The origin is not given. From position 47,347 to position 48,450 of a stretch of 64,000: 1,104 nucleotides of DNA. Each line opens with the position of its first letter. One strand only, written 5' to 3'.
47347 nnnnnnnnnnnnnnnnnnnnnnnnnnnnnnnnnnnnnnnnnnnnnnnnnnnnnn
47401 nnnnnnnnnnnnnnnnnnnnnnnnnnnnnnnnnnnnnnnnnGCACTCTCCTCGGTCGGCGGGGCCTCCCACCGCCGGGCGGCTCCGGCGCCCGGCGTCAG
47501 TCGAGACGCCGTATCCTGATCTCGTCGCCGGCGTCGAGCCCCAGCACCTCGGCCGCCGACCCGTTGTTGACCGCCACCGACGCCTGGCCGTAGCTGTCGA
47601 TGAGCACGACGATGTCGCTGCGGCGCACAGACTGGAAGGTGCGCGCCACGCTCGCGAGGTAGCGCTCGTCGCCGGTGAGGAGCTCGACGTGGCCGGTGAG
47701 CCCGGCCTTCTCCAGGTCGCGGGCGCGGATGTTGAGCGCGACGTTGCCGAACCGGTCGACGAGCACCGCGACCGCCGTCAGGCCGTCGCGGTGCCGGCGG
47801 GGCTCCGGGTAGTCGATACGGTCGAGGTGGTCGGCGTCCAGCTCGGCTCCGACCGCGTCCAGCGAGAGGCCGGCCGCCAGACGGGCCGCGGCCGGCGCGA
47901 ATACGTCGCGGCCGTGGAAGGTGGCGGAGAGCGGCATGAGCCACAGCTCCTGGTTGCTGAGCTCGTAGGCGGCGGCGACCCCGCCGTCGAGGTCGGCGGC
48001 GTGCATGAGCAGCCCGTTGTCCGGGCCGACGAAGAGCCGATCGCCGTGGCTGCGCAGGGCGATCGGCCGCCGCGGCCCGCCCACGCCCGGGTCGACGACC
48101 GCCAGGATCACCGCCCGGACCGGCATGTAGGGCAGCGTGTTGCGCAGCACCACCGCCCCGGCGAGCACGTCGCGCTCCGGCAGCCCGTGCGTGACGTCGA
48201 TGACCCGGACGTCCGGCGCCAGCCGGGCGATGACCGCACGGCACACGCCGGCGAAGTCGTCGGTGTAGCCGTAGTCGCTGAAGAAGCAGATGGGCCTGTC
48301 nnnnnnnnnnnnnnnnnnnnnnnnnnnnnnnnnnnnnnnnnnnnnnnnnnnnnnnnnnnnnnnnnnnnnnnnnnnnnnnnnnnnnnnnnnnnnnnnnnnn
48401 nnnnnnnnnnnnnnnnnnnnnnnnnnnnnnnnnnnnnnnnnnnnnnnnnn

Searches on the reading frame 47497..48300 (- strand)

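Call 67: search_protein_families(library=pfam, proteins=[window:47497-48300:-], max_evalue=0.00001)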
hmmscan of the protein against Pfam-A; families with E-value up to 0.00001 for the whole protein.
window:47497-48300:- (267 aa): 2 families
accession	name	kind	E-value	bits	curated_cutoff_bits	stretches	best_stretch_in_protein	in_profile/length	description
PF01887.21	SAM_HAT_N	-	6.4e-49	165.9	26.3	1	4-151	1-145/145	SAM hydroxide adenosyltransferase N-terminal domain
PF20257.3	SAM_HAT_C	-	7.2e-19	68.4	25.5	1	179-262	4-84/84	SAM hydroxide adenosyltransferase C-terminal domain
